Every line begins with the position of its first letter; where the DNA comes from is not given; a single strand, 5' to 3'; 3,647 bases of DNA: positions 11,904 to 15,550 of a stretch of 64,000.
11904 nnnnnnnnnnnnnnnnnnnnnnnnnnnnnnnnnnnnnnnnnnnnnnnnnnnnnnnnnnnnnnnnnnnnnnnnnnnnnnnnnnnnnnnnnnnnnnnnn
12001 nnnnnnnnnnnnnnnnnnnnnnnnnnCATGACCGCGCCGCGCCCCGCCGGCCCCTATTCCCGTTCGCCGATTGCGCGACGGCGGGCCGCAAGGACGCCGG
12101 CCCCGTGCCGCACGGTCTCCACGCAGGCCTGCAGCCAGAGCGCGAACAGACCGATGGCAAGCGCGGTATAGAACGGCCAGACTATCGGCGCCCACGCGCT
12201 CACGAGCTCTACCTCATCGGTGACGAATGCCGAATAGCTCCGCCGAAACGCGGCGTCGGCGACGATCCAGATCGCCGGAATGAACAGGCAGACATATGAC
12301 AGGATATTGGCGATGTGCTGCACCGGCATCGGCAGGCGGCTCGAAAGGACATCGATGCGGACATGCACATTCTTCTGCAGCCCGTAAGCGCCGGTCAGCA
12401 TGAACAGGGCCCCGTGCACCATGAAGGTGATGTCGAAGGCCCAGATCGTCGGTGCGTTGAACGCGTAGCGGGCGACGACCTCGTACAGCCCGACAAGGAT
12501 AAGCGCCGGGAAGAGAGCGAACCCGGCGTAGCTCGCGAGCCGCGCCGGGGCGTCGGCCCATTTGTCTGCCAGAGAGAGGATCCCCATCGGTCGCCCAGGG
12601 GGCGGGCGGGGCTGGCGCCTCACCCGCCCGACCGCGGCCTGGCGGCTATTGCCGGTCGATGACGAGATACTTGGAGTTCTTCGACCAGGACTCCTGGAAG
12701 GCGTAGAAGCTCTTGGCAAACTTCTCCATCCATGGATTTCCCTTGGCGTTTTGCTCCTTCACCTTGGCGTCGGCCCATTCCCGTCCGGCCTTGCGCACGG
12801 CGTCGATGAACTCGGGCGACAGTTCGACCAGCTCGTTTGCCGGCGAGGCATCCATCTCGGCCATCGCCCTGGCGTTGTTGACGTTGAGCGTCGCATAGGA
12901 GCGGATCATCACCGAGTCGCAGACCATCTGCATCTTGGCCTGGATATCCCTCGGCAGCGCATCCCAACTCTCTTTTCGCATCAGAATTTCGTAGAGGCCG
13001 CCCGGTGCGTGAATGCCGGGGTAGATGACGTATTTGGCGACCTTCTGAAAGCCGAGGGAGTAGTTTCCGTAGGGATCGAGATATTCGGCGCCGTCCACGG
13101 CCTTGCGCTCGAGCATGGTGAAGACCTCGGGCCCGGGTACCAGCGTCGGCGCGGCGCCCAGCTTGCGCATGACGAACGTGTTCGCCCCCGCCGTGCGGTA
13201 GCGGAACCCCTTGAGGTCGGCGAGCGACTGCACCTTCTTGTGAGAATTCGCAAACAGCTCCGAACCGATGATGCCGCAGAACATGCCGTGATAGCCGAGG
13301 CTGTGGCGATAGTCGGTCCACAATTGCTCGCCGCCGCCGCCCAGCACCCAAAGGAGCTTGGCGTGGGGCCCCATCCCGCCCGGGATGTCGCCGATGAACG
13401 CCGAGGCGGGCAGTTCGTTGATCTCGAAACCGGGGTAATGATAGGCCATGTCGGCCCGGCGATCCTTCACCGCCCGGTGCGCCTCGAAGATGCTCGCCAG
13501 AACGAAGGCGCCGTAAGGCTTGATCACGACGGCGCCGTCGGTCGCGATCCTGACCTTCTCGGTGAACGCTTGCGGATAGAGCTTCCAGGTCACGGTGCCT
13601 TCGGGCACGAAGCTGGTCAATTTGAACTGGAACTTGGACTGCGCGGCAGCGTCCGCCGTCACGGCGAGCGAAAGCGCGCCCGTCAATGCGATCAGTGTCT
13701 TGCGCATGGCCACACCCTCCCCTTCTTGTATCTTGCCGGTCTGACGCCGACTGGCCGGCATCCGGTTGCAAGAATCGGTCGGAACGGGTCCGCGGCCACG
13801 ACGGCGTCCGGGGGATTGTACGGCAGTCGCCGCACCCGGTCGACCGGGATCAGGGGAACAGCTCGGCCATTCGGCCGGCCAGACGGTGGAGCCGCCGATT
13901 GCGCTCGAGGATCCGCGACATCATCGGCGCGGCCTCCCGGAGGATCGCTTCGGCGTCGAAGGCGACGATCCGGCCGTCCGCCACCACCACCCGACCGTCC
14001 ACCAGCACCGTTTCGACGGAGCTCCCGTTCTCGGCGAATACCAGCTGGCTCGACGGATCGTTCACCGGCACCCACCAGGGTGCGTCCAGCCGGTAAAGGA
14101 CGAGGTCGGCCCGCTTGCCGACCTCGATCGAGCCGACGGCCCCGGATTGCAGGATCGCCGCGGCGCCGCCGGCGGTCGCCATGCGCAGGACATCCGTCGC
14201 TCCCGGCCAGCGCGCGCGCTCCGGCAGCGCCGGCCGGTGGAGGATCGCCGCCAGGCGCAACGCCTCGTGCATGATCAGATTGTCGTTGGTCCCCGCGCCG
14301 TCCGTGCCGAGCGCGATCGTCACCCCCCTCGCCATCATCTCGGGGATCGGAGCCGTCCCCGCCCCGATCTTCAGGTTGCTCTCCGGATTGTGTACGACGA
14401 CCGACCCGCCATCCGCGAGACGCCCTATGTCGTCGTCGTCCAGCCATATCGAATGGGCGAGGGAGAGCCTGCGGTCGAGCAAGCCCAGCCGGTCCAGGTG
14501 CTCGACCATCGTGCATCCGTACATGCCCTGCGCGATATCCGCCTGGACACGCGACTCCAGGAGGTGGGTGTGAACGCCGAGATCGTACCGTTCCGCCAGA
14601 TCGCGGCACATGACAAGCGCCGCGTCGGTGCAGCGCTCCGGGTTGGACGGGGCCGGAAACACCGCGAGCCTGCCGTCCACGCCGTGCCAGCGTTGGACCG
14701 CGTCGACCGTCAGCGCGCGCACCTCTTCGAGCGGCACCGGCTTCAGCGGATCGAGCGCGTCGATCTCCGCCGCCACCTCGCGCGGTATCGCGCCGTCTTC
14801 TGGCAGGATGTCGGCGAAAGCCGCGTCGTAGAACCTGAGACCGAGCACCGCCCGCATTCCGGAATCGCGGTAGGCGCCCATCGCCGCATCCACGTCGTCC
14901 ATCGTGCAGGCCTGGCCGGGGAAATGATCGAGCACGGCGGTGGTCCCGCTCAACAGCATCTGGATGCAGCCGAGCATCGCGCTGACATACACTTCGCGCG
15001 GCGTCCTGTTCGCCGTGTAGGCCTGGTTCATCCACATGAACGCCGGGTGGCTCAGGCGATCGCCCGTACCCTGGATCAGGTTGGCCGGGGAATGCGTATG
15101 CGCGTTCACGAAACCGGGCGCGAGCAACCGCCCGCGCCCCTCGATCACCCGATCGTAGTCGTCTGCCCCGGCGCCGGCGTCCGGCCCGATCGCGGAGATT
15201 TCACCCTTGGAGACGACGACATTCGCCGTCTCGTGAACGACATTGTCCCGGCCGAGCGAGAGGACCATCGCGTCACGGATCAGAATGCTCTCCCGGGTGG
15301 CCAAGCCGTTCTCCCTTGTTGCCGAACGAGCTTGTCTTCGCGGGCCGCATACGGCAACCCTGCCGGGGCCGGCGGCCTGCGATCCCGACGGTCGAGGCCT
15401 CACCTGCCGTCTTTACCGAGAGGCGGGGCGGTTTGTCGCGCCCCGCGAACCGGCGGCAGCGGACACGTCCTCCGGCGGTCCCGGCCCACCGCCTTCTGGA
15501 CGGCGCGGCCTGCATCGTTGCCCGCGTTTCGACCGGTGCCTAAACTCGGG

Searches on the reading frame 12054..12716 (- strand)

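Call 85: search_protein_families(library=pfam, proteins=[window:12054-12716:-], max_evalue=0.001)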
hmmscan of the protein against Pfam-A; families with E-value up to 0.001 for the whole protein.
window:12054-12716:- (220 aa): 1 family
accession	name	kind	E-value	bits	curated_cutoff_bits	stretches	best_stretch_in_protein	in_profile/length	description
PF04290.18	DctQ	-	5.3e-19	68.9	28.3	1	72-203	1-128/132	Tripartite ATP-independent periplasmic transporters, DctQ component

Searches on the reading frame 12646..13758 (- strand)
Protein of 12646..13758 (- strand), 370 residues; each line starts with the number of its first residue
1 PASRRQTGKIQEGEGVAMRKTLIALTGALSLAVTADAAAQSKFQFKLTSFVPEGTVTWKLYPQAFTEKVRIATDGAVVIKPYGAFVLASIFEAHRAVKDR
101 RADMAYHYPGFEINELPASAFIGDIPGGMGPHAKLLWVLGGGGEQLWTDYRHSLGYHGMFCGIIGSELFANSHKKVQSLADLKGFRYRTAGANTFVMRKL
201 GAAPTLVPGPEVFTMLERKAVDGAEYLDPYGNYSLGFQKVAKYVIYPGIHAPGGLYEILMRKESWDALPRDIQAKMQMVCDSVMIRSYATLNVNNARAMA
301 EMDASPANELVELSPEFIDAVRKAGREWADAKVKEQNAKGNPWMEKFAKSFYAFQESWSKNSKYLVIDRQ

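Call 64: search_protein_families(library=pfam, proteins=[window:12646-13758:-], max_evalue=0.00001)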
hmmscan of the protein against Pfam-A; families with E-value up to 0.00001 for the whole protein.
window:12646-13758:- (370 aa): 1 family
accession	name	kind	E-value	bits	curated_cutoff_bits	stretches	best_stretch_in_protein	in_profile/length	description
PF03480.18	DctP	-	2.7e-30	106.1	23.4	1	53-330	7-280/286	Bacterial extracellular solute-binding protein, family 7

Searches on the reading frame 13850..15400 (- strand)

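Call 64: search_protein_families(library=pfam, proteins=[window:13850-15400:-], max_evalue=0.00001)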
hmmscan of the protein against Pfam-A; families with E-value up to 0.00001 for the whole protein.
window:13850-15400:- (516 aa): 2 families
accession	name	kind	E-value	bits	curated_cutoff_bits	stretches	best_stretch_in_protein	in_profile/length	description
PF01979.26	Amidohydro_1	-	2.4e-49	168.9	25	1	93-472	2-345/345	Amidohydrolase family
PF07969.17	Amidohydro_3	-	7.8e-17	62.3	29.7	1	228-473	226-472/472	Amidohydrolase family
